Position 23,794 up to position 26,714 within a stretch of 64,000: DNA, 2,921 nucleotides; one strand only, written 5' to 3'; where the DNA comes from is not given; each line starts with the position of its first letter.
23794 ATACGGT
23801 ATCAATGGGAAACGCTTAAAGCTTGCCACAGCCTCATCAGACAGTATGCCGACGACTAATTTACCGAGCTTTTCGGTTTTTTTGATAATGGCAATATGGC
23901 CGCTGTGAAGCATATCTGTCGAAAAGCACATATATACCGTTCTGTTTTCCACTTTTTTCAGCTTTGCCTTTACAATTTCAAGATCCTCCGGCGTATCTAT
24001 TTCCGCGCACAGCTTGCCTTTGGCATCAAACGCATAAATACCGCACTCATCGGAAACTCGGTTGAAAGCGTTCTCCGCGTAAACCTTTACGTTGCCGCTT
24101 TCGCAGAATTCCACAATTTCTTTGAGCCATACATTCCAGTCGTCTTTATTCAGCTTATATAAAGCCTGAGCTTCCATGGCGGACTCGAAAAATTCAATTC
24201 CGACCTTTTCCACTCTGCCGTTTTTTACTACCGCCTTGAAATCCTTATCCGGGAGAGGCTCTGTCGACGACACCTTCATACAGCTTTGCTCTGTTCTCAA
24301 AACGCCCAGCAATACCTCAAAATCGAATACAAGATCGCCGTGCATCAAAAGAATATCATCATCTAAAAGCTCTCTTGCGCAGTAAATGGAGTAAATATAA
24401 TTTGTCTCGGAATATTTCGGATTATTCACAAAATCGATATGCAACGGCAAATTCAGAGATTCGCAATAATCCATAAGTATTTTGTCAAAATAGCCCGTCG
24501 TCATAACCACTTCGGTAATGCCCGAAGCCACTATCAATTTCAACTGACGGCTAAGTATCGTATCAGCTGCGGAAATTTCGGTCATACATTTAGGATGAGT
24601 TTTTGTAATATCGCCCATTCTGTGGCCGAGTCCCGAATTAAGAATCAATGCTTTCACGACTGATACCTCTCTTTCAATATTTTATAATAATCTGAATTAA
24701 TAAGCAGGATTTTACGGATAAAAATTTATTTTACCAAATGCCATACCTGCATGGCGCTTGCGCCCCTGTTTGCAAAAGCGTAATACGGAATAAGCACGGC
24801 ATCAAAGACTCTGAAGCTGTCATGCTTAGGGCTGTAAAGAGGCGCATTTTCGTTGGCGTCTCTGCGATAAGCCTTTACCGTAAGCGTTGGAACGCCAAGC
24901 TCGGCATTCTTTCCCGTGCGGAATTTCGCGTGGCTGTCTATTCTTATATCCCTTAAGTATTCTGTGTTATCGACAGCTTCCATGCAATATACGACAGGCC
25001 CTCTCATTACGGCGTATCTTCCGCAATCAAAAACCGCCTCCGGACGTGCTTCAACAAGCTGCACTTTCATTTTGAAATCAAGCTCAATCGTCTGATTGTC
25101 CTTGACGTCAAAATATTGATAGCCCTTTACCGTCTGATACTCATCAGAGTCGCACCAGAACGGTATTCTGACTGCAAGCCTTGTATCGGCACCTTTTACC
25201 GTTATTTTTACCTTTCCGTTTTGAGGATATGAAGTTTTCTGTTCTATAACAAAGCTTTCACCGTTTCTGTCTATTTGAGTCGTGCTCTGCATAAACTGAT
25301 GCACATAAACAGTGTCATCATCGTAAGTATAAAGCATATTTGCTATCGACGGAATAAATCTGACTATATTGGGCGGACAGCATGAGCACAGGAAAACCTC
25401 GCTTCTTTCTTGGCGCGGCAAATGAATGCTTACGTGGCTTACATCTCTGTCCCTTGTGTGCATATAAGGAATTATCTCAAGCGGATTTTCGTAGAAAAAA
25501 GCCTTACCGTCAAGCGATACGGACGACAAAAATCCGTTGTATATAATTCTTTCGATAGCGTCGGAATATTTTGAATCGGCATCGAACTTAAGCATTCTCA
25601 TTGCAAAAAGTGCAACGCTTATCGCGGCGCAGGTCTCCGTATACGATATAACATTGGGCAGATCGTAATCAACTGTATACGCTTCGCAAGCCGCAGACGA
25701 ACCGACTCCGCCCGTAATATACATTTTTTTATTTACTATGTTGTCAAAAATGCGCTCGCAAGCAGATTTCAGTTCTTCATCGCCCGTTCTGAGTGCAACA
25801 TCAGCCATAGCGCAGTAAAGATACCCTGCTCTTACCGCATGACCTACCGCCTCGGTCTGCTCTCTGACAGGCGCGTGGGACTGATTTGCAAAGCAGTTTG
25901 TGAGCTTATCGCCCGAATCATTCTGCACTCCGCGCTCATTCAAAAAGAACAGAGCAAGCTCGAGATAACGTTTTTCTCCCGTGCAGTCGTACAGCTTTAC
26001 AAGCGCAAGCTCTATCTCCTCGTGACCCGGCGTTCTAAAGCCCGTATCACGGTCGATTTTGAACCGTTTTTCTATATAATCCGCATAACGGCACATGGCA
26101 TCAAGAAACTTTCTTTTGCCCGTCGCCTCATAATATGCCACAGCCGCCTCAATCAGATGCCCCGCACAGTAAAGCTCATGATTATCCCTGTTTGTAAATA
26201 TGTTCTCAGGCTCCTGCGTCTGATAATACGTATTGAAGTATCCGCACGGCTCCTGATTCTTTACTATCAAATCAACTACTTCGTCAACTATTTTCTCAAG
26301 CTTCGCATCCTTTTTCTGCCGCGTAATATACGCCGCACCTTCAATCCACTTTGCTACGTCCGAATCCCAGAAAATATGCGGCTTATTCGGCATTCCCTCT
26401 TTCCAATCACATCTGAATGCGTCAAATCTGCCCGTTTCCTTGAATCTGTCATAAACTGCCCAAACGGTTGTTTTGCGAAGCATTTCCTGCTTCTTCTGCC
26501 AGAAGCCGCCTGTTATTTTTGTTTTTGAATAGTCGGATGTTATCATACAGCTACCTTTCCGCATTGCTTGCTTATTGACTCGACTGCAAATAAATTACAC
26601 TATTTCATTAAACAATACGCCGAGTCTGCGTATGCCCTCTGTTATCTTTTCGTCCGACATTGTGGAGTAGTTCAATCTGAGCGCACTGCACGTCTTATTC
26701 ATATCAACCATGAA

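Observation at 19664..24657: Phosphonate cytidylylation-and-transfer operon with a three-domain NTase-CyTase-PepM fusion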

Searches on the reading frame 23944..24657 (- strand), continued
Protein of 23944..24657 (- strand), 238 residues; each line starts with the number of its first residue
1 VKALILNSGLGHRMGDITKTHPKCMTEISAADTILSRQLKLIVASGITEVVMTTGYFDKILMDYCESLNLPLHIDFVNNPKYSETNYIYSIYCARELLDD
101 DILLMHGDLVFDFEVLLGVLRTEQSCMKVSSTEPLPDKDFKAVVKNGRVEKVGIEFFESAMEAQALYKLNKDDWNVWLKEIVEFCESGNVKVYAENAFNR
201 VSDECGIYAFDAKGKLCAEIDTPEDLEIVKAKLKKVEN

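Call 27: find_encoding_contigs(protein=P0300, flank=8000, max_places=2)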
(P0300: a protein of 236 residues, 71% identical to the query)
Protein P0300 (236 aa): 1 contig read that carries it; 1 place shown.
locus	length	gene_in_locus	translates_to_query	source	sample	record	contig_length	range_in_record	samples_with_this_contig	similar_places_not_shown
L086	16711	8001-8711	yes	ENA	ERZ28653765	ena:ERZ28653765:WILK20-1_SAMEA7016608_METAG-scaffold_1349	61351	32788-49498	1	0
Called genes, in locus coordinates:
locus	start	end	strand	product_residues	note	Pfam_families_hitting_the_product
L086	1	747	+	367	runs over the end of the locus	PF13477:Glyco_trans_4_2, PF13439:Glyco_transf_4, PF13579:Glyco_trans_4_4, PF00534:Glycos_transf_1, PF13692:Glyco_trans_1_4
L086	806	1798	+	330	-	PF00535:Glycos_transf_2, PF13641:Glyco_tranf_2_3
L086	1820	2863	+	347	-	-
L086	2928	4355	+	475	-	-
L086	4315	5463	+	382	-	PF04464:Glyphos_transf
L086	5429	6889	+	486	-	PF01943:Polysacc_synt, PF13440:Polysacc_synt_3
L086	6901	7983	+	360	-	PF00534:Glycos_transf_1, PF13692:Glyco_trans_1_4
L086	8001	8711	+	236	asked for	PF00483:NTP_transferase (weak), PF12804:NTP_transf_3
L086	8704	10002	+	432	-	PF01467:CTP_transf_like, PF13714:PEP_mutase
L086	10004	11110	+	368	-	PF00465:Fe-ADH, PF13685:Fe-ADH_2 (faint), PF25137:ADH_Fe_C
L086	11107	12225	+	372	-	PF02776:TPP_enzyme_N, PF02775:TPP_enzyme_C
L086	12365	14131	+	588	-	PF00483:NTP_transferase (weak), PF12804:NTP_transf_3, PF01633:Choline_kinase, PF01636:APH (weak)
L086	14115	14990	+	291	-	PF00483:NTP_transferase, PF12804:NTP_transf_3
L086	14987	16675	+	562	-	PF02028:BCCT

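Call 54: predict_structure(alignment_id=A2)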
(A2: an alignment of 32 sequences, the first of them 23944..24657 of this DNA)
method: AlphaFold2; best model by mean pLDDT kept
length: 238 residues; sequences in the alignment: 32
mean_pLDDT: 93.4   pTM: 0.91
mean pLDDT of the five models: 93.4, 92.7, 92.4, 91.0, 90.3
residues with pLDDT >= 90: 197; 70-90: 36; 50-70: 5; < 50: 0
segments of 3 or more residues with pLDDT < 50: none
pLDDT, mean of each block of 10 residues (from residue 1): 87 85 93 96 98 92 96 97 94 98 96 97 97 84 94 80 95 98 98 96 97 93 94 86
secondary structure, 60 per line:
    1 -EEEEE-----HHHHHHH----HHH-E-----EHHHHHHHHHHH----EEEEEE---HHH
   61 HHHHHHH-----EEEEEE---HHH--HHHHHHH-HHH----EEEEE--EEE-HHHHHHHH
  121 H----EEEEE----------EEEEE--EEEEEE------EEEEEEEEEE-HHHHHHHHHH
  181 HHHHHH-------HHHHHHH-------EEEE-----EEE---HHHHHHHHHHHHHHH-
elements in order: E2-6 H12-18 H34-44 E49-54 H58-67 E73-78 H87-93 E102-106 E109-111 H113-121 E126-130 E141-145 E148-153 E160-169 H171-186 H194-200 E208-211 E217-219 H223-237

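Call 57: fold_search(model_id=the predicted structure, library=pdb)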
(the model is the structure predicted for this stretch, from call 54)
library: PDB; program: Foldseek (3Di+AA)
matches with E <= 10: 1396; with E <= 0.001: 457
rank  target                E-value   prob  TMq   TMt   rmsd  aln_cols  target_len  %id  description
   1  1jyk                  2.4e-16  1.00  0.81  0.84   2.8       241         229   19  Catalytic Mechanism of CTP:phosphocholine Cytidylyltransferase from Streptococcus pneumoniae (LicC) (released 2002-02-22)
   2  6pd2_C                1.8e-15  1.00  0.86  0.35   2.9       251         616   20  PntC-AEPT: fusion protein of phosphonate-specific cytidylyltransferase and 2-aminoethylphosphonate (AEP) transaminase  (released 2019-08-07)
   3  1jyl_A                3.7e-15  1.00  0.77  0.80   3.3       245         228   20  Catalytic Mechanism of CTP:phosphocholine Cytidylyltransferase from Streptococcus pneumoniae (LicC) (released 2002-02-22)
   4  2xme_E                8.4e-15  1.00  0.73  0.84   3.0       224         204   20  The X-ray structure of CTP:inositol-1-phosphate cytidylyltransferase from Archaeoglobus fulgidus (released 2011-05-04)
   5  4mnd                  1.6e-14  1.00  0.76  0.46   2.4       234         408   19  Crystal structure of Archaeoglobus fulgidus IPCT-DIPPS bifunctional membrane protein (released 2014-07-02)
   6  4jd0                  1.9e-14  1.00  0.78  0.76   3.3       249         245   20  Structure of the inositol-1-phosphate CTP transferase from T. maritima. (released 2013-09-18)
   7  2xmh_D                3.6e-14  1.00  0.73  0.84   2.9       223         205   19  The X-ray structure of CTP:inositol-1-phosphate cytidylyltransferase from Archaeoglobus fulgidus (released 2011-05-04)
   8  6pd2_A                3.8e-14  1.00  0.85  0.35   3.0       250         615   20  PntC-AEPT: fusion protein of phosphonate-specific cytidylyltransferase and 2-aminoethylphosphonate (AEP) transaminase  (released 2019-08-07)
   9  4y7t                  6.3e-14  1.00  0.76  0.82   3.5       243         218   18  Structural analysis of MurU (released 2015-03-18)
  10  6pd1_B                9.8e-14  1.00  0.85  0.35   2.5       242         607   19  PntC-AEPT: fusion protein of phosphonate-specific cytidylyltransferase and 2-aminoethylphosphonate (AEP) transaminase  (released 2019-08-07)
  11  6pd1_A                1.3e-13  1.00  0.85  0.35   2.4       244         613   20  PntC-AEPT: fusion protein of phosphonate-specific cytidylyltransferase and 2-aminoethylphosphonate (AEP) transaminase  (released 2019-08-07)
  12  6pd2_D                1.3e-13  1.00  0.80  0.33   3.3       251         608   18  PntC-AEPT: fusion protein of phosphonate-specific cytidylyltransferase and 2-aminoethylphosphonate (AEP) transaminase  (released 2019-08-07)
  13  3pkq_D                2.0e-13  1.00  0.78  0.68   3.4       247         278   16  Q83D Variant of S. Enterica RmlA with dGTP (released 2011-01-12)
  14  4y7u                  2.4e-13  1.00  0.79  0.84   3.3       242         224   18  Structural analysis of MurU (released 2015-03-18)
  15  2xme_D                2.4e-13  1.00  0.73  0.85   2.8       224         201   19  The X-ray structure of CTP:inositol-1-phosphate cytidylyltransferase from Archaeoglobus fulgidus (released 2011-05-04)
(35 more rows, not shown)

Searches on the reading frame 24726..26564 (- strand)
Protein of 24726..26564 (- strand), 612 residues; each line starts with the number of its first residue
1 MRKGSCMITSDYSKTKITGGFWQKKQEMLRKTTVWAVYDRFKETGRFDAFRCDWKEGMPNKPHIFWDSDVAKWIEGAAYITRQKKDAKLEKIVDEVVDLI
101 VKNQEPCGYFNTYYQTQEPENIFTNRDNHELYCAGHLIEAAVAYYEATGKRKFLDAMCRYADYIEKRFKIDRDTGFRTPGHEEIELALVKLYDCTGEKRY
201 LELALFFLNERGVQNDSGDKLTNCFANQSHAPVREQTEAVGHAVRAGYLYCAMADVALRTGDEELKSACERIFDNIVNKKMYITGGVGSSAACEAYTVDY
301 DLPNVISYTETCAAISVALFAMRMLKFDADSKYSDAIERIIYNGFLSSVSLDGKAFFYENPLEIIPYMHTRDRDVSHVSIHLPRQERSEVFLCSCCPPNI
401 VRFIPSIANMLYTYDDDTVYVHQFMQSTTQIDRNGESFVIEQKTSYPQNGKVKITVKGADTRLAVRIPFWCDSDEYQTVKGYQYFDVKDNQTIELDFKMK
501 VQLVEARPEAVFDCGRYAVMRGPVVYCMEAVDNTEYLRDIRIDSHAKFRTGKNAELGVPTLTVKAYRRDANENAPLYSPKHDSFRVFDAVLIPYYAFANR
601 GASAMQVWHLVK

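Call 3: search_protein_families(library=pfam, proteins=[window:24726-26564:-], max_evalue=0.01)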
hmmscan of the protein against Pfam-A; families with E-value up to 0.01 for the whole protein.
window:24726-26564:- (612 aa): 5 families
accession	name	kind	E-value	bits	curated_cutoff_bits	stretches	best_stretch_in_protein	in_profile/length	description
PF07944.18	Beta-AFase-like_GH127_cat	-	3e-98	329.7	24.9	1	16-408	3-375/376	Beta-L-arabinofuranosidase, GH127 catalytic domain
PF20737.2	Glyco_hydro127C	-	6.3e-23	80.7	23.7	1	501-608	1-69/71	Glycoside hydrolase family 127 C-terminal domain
PF20736.2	Glyco_hydro127M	-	1.2e-10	41.8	24.2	1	418-483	1-66/95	Beta-L-arabinofuranosidase, GH127 middle domain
PF07470.19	Glyco_hydro_88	-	0.00011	21.8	26.6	0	116-204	13-99/352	Glycosyl Hydrolase Family 88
PF03663.20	Glyco_hydro_76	-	0.0052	16.8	25.9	0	77-168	163-255/366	Glycosyl hydrolase family 76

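Call 4: search_protein_families(library=ncbifam, proteins=[window:24726-26564:-], max_evalue=0.01)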
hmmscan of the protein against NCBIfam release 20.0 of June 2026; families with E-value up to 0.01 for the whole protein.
window:24726-26564:- (612 aa): 1 family
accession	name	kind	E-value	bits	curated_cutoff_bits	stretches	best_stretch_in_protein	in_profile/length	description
NF049879.1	AcerHdlse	equivalog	5.6e-118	395.1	950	1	10-608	21-654/657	aceric acid hydrolase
